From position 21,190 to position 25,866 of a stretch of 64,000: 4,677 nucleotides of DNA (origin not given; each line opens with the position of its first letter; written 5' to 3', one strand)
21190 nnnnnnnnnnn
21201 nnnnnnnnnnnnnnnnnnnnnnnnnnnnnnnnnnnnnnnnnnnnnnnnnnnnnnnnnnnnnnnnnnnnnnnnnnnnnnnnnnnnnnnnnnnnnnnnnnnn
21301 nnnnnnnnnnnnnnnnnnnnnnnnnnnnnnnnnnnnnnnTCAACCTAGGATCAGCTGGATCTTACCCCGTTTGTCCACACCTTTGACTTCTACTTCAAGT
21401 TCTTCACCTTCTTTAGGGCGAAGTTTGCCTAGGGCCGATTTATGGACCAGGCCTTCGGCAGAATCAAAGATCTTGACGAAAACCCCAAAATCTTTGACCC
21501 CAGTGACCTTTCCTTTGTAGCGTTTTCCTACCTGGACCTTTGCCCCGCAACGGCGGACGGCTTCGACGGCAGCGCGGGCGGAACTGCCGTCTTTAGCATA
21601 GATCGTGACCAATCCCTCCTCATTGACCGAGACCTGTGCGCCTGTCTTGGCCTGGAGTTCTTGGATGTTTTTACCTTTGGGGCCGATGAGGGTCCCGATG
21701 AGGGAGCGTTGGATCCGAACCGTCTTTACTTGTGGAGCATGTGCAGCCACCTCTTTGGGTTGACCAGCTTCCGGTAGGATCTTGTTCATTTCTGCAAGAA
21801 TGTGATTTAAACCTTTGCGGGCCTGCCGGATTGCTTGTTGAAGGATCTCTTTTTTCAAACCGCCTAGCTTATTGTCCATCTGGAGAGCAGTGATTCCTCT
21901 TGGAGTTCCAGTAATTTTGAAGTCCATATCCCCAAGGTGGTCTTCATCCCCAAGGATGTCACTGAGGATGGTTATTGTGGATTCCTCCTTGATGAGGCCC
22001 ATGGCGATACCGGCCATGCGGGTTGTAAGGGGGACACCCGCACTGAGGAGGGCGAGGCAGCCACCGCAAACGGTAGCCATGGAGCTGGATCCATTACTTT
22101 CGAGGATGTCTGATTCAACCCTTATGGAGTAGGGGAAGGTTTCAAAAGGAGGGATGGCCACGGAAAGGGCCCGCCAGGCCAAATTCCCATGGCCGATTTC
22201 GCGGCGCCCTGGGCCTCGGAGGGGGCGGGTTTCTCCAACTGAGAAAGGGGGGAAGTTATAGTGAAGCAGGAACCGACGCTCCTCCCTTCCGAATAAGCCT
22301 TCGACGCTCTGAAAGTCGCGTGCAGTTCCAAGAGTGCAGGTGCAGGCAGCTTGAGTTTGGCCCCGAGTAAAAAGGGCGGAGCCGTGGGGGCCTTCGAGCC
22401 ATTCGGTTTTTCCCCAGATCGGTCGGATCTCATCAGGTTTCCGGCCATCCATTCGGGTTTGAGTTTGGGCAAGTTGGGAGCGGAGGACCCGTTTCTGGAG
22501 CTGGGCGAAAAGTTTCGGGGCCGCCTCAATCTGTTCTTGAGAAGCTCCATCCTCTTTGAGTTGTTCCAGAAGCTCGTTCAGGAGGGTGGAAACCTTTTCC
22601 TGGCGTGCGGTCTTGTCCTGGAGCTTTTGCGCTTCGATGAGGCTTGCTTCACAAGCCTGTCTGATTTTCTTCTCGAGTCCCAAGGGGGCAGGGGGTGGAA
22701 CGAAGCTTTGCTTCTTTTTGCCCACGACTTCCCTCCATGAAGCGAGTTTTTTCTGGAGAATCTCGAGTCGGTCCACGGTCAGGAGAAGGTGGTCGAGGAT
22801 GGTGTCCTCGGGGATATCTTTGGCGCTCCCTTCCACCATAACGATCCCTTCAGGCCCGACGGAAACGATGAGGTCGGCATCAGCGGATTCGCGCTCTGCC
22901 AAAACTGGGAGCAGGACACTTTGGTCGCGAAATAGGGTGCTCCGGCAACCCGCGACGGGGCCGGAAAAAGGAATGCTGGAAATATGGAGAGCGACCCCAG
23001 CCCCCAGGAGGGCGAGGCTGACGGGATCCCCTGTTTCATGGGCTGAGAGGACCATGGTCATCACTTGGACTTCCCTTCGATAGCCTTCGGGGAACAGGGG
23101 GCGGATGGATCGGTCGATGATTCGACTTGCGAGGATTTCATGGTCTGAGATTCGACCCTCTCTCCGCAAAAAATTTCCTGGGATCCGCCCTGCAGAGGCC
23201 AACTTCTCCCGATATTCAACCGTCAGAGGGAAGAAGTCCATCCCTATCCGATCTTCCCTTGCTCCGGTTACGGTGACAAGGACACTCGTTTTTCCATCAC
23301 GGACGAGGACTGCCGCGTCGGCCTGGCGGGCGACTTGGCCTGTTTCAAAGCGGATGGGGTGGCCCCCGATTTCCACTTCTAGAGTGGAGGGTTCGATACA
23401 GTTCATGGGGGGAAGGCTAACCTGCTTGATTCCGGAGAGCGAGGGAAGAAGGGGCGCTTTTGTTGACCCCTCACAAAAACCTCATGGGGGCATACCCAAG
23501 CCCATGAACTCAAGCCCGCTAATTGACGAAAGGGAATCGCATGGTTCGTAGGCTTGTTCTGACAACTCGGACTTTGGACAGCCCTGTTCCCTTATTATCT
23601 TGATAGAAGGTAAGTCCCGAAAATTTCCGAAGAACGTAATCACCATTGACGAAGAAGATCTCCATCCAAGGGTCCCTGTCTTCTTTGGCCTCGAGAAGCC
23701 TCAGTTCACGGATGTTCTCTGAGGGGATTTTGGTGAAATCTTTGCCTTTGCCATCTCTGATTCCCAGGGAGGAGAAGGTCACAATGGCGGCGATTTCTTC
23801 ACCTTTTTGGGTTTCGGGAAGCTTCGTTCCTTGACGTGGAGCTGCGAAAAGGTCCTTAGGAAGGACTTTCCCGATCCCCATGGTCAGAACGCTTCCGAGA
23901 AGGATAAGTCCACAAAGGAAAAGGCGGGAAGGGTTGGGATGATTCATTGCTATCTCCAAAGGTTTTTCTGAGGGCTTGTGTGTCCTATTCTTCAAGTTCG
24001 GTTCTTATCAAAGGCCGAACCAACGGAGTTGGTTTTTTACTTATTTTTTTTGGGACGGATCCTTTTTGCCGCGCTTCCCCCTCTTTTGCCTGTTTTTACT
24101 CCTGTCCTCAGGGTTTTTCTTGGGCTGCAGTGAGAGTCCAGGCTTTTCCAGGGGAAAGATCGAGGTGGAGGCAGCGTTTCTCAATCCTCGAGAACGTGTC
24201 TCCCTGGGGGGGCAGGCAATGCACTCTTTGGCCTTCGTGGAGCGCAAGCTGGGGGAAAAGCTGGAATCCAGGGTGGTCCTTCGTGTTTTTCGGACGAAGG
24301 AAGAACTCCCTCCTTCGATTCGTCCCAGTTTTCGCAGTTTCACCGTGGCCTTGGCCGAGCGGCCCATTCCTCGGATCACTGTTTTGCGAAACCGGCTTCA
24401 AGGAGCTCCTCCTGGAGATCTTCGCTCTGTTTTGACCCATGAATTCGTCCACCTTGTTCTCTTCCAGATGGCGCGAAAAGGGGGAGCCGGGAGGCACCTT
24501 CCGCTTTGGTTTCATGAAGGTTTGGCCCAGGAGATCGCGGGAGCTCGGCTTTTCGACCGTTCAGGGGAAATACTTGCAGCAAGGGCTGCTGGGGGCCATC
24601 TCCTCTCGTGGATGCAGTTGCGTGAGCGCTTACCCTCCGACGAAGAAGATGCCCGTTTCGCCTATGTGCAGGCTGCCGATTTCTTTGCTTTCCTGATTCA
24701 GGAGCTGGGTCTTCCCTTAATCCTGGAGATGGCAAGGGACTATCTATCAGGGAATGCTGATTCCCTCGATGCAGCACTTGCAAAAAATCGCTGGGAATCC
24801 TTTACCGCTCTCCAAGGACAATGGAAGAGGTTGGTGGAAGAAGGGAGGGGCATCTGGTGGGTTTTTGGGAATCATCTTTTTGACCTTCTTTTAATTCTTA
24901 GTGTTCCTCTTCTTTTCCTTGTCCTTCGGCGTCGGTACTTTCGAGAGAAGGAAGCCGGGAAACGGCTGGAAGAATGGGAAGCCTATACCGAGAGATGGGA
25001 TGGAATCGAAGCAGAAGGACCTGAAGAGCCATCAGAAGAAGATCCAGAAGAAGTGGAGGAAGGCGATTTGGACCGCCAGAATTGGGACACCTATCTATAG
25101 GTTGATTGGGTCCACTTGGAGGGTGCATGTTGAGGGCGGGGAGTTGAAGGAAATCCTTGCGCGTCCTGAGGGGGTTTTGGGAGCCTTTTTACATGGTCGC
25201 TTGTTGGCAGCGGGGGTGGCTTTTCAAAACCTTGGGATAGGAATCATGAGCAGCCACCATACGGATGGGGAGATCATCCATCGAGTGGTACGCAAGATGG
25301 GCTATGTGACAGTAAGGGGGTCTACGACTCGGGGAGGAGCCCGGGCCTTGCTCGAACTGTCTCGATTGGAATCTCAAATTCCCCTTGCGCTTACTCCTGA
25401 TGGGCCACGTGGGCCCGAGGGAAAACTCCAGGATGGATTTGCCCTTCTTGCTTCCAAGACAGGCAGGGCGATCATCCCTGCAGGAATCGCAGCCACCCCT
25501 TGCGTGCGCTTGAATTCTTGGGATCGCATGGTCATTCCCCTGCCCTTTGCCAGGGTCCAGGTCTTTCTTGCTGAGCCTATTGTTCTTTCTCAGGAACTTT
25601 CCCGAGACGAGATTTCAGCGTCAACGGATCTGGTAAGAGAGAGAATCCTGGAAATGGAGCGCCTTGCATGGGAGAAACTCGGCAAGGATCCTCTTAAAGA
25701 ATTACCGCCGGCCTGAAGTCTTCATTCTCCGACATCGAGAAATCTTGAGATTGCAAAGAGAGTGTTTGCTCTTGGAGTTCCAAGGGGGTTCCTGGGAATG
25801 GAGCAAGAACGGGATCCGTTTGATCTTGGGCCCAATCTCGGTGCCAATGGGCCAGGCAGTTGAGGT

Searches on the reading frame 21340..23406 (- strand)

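Call 5: search_protein_families(library=ncbifam, proteins=[window:21340-23406:-], max_evalue=1)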
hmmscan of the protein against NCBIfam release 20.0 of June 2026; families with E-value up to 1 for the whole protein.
window:21340-23406:- (688 aa): 35 families (the best 25 are shown)
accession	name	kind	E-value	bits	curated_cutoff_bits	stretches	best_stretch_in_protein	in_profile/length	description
NF008805.1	PRK11824.1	equivalog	4.5e-245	815.2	471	1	9-686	2-679/683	polyribonucleotide nucleotidyltransferase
TIGR03591.1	polynuc_phos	equivalog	6.7e-245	814.7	525.05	1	13-686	2-685/689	polyribonucleotide nucleotidyltransferase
TIGR02696.1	pppGpp_PNP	exception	5.3e-154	514.4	1106.75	1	12-686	13-719/720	guanosine pentaphosphate synthetase I/polyribonucleotide nucleotidyltransferase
TIGR02065.1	ECX1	equivalog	9.8e-30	103.6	318.7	2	312-539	3-221/230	exosome complex exonuclease Rrp41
TIGR01966.1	RNasePH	equivalog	5.4e-10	38.9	141.5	2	318-359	1-42/236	ribonuclease PH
NF040579.1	S1_dom_CvfD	subfamily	8.3e-08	32.5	117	1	625-658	2-35/113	CvfD/Ygs/GSP13 family RNA-binding post-transcriptional regulator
NF004952.0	PRK06299.1-2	equivalog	8.5e-08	30.9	524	1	622-679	299-364/580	30S ribosomal protein S1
NF053577.1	HAN_nuclease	equivalog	1e-07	30.8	840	1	623-683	13-72/612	Hef-associated nuclease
NF006363.0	PRK08582.1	equivalog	1.7e-07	31.5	171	1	624-685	3-71/140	S1 domain-containing RNA-binding protein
NF005973.0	PRK08059.1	equivalog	4.8e-07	29.9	148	1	623-660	4-41/123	S1 domain-containing post-transcriptional regulator GSP13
TIGR02063.1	RNase_R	equivalog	2e-06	26.4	597.85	1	623-660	625-663/711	ribonuclease R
TIGR00717.1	rpsA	equivalog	2.9e-06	26.1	577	1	623-660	269-306/516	30S ribosomal protein S1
NF005208.0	PRK06676.1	equivalog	3.8e-06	26.1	368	1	621-680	273-339/391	30S ribosomal protein S1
NF003282.1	PRK04282.1-1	equivalog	4.3e-06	26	280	1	302-354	7-58/267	exosome complex protein Rrp42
NF000907.0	PRK00087.1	equivalog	2.8e-05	22.5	624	1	623-665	560-602/671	bifunctional 4-hydroxy-3-methylbut-2-enyl diphosphate reductase/30S ribosomal protein S1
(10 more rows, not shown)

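Call 6: search_protein_families(library=pfam, proteins=[window:21340-23406:-], max_evalue=1)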
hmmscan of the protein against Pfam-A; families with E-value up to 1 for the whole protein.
window:21340-23406:- (688 aa): 9 families
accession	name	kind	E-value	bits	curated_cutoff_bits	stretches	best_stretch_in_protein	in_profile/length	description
PF01138.27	RNase_PH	-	5.4e-51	172.8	25.5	2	16-146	3-130/130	3' exoribonuclease family, domain 1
PF03726.19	PNPase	-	4e-12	46.9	24.6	1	244-323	2-81/81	Polyribonucleotide nucleotidyltransferase, RNA binding domain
PF03725.20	RNase_PH_C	-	4.8e-11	42.9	20.8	2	464-532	3-67/67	3' exoribonuclease family, domain 2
PF00575.29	S1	-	3.2e-10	40.7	22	1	623-685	1-71/74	S1 RNA binding domain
PF00013.35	KH_1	-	5e-10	39.4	21.5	1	562-617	3-64/66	KH domain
PF22675.2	KH-I_KHDC4-BBP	-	0.00021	21.5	30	1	569-605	7-43/76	KHDC4/BBP-like, KH-domain type I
PF13509.12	S1_2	-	0.02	15.5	21.8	1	626-672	1-46/61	S1 domain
PF07650.23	KH_2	-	0.042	14.1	22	1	564-603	30-69/78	KH domain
PF18938.6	aRib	-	0.07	13.4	27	1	587-610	37-60/71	Atypical Rib domain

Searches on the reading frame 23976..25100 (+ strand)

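Call 56: search_protein_families(library=pfam, proteins=[window:23976-25100:+], max_evalue=0.0001)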
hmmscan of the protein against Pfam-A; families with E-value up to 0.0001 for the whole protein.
window:23976-25100:+ (374 aa): 1 family
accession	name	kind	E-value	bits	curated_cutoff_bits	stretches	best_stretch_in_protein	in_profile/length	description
PF13485.12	Peptidase_MA_2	-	1.5e-07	31.8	32.4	1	150-285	67-197/201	Peptidase MA superfamily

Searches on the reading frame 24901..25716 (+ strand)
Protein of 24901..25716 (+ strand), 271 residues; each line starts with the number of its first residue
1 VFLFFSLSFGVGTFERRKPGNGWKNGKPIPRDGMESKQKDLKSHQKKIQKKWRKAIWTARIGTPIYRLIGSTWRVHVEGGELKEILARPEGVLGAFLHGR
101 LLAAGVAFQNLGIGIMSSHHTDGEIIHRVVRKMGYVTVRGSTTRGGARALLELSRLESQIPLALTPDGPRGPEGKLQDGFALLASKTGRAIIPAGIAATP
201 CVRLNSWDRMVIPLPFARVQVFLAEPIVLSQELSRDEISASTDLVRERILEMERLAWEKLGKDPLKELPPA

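Call 56: search_protein_families(library=pfam, proteins=[window:24901-25716:+], max_evalue=0.0001)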
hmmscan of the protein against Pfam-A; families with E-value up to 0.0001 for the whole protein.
window:24901-25716:+ (271 aa): 1 family
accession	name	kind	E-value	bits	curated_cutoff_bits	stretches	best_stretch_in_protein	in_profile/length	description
PF04028.18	DUF374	-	1e-21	76.7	26.8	1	108-172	3-68/69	Domain of unknown function (DUF374)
